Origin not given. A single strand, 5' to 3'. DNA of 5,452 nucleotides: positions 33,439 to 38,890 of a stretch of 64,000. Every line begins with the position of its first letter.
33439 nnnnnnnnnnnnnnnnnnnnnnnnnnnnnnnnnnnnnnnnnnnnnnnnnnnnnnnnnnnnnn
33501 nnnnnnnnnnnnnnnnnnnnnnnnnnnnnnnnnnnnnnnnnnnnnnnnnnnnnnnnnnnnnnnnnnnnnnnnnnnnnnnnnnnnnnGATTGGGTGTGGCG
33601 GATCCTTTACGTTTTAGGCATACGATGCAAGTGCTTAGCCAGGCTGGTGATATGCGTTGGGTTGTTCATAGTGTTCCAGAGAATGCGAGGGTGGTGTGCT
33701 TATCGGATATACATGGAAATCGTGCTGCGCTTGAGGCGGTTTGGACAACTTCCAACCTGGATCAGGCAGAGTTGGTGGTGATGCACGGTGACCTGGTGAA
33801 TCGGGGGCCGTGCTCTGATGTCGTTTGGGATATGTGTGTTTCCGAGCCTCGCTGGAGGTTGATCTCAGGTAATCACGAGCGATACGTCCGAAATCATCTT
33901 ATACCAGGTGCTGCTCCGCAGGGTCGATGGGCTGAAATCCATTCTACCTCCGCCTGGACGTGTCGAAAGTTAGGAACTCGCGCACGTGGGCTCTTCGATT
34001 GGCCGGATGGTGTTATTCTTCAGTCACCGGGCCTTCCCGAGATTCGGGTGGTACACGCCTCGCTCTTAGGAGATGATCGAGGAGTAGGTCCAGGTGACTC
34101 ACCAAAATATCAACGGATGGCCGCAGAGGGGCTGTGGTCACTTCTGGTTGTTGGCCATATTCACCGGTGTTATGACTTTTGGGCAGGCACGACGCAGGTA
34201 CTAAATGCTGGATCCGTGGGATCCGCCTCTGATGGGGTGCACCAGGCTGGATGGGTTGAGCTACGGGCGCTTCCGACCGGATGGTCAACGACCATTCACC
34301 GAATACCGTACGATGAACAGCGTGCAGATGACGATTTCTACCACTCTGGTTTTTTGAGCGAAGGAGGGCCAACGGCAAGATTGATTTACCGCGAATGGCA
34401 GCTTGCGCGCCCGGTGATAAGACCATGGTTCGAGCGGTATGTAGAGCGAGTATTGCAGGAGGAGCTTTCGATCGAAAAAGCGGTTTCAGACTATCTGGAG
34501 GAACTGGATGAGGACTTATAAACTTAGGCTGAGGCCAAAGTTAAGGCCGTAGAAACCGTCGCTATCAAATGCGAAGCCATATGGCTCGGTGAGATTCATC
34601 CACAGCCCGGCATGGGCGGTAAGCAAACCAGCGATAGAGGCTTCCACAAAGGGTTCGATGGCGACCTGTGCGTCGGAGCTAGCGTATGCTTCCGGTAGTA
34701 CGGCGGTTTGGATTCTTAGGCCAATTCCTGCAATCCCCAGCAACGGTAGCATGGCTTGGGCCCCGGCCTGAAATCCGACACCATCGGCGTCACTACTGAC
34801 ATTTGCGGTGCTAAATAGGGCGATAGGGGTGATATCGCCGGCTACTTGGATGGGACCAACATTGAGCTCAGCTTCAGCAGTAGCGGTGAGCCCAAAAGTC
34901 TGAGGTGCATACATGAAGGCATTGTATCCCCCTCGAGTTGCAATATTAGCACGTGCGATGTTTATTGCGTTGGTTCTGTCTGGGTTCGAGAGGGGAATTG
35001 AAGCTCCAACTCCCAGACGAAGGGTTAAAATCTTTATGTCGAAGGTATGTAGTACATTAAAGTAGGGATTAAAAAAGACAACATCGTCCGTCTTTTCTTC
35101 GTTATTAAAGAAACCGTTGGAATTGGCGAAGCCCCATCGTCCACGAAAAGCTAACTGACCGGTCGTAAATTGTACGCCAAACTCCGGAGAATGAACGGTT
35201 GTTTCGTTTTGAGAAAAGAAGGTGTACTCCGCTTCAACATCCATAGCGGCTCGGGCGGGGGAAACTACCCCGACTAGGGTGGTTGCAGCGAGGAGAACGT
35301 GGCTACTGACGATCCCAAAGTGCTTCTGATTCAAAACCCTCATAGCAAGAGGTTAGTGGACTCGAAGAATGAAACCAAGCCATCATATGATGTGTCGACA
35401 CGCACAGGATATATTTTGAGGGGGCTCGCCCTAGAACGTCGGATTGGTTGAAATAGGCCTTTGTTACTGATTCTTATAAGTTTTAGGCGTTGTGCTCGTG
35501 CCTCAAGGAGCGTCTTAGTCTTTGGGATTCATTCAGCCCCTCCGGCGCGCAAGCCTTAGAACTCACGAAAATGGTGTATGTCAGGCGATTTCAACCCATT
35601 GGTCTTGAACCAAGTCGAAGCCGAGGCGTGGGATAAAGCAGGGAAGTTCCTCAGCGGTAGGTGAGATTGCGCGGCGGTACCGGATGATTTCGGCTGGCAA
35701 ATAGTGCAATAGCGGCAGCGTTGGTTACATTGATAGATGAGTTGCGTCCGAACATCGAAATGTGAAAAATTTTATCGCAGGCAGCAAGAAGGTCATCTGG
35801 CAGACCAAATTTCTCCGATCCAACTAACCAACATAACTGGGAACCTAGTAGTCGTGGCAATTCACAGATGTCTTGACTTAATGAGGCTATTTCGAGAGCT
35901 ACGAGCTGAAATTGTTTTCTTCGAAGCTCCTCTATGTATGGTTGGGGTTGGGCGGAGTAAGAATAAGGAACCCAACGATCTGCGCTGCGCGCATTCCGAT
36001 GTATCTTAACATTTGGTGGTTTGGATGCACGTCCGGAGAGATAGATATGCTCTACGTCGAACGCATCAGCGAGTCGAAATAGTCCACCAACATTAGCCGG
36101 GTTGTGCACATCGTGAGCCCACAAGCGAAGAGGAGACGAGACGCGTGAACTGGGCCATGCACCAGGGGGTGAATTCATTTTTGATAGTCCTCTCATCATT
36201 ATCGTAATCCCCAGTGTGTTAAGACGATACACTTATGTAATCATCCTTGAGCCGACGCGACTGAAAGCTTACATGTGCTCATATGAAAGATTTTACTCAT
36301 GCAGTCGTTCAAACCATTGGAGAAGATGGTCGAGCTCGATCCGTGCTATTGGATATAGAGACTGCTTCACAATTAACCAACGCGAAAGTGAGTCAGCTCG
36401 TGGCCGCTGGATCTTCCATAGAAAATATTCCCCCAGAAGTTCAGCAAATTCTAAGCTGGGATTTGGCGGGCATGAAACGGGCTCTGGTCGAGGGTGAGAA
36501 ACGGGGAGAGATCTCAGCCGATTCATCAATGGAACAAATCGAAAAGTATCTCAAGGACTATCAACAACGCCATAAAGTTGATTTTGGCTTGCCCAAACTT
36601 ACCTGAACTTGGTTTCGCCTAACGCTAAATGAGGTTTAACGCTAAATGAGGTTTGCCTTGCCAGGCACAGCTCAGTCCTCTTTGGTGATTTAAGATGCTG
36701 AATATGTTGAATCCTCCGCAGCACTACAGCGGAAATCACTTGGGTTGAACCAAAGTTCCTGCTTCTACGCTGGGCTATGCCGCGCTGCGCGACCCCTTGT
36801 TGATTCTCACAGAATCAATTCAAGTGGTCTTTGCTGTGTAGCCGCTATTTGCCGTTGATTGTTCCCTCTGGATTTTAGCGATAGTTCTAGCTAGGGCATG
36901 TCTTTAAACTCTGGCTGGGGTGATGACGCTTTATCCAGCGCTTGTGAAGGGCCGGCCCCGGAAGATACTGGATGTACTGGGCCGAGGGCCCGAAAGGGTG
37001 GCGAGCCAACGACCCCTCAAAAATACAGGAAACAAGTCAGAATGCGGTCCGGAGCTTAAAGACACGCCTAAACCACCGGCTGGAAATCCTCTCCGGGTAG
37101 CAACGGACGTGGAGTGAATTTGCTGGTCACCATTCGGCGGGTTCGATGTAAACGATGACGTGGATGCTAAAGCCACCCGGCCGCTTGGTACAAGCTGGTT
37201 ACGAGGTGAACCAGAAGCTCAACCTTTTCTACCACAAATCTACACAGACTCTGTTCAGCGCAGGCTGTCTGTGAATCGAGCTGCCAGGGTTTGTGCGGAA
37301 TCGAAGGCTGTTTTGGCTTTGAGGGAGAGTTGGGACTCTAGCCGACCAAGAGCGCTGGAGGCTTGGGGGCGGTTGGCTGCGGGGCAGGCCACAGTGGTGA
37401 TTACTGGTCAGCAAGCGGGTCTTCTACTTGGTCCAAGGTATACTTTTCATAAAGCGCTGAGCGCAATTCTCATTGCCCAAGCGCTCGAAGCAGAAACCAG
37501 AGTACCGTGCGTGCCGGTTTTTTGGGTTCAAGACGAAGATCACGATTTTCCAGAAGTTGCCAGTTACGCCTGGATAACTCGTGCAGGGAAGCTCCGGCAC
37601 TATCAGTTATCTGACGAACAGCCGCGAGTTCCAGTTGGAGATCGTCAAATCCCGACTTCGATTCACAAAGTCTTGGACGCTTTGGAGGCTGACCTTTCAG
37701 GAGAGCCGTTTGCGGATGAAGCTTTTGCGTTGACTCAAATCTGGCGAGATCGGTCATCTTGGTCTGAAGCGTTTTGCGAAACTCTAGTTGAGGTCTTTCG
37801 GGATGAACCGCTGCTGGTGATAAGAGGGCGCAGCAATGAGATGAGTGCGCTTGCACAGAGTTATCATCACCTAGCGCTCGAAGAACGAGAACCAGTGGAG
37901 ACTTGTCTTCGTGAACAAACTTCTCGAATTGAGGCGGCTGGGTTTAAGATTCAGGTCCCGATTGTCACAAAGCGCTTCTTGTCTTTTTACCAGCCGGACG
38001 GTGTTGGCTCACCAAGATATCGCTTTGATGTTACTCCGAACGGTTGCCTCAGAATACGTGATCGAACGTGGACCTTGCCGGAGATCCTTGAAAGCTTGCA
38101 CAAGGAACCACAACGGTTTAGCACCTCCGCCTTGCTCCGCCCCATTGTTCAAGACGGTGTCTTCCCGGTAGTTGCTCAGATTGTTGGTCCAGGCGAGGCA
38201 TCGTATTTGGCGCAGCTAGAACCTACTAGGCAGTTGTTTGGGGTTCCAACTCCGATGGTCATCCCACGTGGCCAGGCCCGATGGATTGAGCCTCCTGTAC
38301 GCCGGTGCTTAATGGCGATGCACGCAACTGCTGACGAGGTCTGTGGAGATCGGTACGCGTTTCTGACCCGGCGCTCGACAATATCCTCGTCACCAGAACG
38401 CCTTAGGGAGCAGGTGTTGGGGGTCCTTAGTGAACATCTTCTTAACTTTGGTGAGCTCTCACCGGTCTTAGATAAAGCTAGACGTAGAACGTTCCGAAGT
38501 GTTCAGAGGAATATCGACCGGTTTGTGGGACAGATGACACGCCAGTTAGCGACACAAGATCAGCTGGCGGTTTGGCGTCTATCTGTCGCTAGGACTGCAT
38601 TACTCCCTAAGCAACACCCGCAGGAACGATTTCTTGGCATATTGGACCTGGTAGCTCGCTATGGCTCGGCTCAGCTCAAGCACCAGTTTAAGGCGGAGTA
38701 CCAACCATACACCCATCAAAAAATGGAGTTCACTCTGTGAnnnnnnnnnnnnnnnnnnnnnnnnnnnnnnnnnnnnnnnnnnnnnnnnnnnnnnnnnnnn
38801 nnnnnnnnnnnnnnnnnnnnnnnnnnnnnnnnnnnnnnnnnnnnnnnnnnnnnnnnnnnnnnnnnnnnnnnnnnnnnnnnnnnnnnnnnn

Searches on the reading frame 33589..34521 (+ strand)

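Call 10: search_protein_families(library=pfam, proteins=[window:33589-34521:+])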
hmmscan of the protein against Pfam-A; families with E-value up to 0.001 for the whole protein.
window:33589-34521:+ (310 aa): 2 families
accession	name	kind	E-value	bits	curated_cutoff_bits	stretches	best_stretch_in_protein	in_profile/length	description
PF12850.12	Metallophos_2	-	4e-11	43.6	27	1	34-219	2-145/154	Calcineurin-like phosphoesterase superfamily domain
PF00149.33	Metallophos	-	2.7e-10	41.4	21.5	1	34-193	2-190/191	Calcineurin-like phosphoesterase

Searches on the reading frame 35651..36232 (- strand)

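Call 51: search_protein_families(library=pfam, proteins=[window:35651-36232:-], max_evalue=0.01)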
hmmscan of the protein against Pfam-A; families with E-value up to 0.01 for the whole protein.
window:35651-36232:- (193 aa): 2 families
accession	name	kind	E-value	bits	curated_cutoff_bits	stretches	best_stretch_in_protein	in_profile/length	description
PF00588.24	SpoU_methylase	-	5e-27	95.2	29.7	1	35-178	2-142/142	SpoU rRNA Methylase family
PF00055.23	Laminin_N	-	0.0075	16.2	25.9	1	47-94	81-128/233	Laminin N-terminal (Domain VI)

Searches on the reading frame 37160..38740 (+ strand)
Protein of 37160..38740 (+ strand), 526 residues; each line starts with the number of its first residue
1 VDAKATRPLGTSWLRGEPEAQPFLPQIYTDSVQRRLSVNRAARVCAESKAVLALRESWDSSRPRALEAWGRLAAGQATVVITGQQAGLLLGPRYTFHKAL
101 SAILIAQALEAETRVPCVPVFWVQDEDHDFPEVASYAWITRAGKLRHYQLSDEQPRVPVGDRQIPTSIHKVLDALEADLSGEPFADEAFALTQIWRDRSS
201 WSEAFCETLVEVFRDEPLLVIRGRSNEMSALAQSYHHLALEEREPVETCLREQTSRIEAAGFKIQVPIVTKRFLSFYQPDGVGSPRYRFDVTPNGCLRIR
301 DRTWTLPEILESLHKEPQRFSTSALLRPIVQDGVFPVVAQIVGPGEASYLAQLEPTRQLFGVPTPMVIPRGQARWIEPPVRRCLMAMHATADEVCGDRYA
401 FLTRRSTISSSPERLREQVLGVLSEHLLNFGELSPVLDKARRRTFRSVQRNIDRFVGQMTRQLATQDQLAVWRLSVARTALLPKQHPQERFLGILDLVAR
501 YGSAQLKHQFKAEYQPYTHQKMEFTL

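Call 12: search_protein_families(library=pfam, proteins=[window:37160-38740:+])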
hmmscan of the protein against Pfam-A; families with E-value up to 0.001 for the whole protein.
window:37160-38740:+ (526 aa): 2 families
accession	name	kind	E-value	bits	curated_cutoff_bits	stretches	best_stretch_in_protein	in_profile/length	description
PF10079.15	Rossmann-like_BshC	-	2.1e-62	212.2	27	1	4-370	9-379/380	Bacillithiol biosynthesis BshC, N-terminal Rossmann-like domain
PF24850.1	CC_BshC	-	0.00036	20.9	27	1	433-512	67-146/159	Bacillithiol biosynthesis BshC, C-terminal coiled-coil domain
